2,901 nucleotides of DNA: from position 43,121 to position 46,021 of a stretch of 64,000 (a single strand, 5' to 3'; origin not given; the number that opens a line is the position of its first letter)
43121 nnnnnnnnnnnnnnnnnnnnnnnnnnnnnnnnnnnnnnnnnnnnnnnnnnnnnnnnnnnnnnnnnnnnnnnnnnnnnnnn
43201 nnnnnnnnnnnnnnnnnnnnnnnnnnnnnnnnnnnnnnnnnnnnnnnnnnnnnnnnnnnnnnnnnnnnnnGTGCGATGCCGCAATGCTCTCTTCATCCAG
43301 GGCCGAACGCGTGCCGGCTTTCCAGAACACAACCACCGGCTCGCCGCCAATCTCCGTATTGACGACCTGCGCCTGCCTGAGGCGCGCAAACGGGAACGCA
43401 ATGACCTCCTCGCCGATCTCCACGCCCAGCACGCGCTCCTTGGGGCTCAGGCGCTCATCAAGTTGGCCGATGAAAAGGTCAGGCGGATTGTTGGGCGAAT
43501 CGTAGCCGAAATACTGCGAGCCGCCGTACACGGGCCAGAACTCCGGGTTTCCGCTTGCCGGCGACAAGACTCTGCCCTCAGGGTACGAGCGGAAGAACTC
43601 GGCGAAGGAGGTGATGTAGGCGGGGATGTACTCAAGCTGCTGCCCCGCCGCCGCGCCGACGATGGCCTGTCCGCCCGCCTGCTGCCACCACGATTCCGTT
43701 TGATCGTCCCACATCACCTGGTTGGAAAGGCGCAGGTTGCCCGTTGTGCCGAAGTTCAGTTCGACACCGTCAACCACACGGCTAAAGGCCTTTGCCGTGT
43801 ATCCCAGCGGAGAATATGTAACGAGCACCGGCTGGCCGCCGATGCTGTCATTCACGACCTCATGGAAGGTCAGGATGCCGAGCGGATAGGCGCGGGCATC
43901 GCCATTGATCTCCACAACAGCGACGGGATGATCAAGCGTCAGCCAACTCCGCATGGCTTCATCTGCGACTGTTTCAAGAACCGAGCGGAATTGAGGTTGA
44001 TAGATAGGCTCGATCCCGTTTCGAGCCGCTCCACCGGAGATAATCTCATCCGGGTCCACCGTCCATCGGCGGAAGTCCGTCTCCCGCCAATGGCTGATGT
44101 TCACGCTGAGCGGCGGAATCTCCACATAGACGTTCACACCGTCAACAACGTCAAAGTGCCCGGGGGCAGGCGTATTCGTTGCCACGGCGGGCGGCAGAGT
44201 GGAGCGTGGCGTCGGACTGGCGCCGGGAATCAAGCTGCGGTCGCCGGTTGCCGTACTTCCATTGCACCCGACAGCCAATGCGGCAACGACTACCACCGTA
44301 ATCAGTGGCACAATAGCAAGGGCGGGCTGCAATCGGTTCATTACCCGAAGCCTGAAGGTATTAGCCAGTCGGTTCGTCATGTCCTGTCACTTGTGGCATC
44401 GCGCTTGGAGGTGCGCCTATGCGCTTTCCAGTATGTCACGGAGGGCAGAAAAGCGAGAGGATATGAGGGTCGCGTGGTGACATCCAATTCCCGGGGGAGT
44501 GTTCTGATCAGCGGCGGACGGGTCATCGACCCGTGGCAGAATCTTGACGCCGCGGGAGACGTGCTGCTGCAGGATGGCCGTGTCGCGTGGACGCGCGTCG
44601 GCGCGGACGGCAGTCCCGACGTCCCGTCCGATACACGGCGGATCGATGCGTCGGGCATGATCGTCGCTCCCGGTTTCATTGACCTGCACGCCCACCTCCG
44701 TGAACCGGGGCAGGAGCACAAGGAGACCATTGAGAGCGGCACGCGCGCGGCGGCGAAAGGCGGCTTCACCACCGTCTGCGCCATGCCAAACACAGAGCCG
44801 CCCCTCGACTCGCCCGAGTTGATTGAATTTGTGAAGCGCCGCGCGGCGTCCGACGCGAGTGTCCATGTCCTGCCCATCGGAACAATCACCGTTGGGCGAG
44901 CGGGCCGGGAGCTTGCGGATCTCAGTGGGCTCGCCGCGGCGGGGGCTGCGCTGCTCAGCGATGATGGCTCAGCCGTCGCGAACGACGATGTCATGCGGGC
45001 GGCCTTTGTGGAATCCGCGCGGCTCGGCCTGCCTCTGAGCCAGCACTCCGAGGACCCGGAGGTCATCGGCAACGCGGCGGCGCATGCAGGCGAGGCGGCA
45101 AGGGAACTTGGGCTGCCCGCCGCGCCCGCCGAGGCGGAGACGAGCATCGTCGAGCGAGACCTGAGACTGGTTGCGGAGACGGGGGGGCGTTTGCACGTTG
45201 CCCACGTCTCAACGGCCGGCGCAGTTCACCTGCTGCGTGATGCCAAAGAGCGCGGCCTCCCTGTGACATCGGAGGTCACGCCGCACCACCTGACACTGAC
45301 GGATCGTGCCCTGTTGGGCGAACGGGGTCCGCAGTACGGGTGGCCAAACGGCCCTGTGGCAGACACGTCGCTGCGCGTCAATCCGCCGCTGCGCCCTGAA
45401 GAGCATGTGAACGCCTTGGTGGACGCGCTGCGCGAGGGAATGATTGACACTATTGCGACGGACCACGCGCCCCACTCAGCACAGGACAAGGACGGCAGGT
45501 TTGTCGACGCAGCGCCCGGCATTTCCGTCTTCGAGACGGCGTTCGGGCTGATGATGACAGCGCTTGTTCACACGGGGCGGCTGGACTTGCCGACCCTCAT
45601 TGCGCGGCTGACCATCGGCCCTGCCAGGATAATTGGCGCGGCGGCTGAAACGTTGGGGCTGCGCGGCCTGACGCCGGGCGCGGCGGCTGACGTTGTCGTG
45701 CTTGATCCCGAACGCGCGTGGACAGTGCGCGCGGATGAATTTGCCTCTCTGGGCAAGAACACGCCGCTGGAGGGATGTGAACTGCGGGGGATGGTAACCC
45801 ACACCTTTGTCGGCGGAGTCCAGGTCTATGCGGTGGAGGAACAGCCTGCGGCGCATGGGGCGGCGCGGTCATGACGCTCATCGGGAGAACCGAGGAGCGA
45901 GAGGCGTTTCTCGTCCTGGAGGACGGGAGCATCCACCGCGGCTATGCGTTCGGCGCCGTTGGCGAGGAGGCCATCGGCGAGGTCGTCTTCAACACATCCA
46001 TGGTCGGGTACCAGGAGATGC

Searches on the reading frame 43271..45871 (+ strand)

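Call 84: search_protein_families(library=pfam, proteins=[window:43271-45871:+], max_evalue=0.00001)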
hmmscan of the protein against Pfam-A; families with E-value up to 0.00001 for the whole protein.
window:43271-45871:+ (867 aa): 3 families
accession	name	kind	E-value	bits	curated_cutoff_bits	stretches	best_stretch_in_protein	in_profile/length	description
PF01979.26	Amidohydro_1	-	1.6e-24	87.2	25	1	464-852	1-345/345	Amidohydrolase family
PF07969.17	Amidohydro_3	-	2.4e-12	47.5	29.7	1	481-853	155-472/472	Amidohydrolase family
PF12890.13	DHOase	-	2.5e-08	34.5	21.2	1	464-648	3-139/142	Dihydro-orotase-like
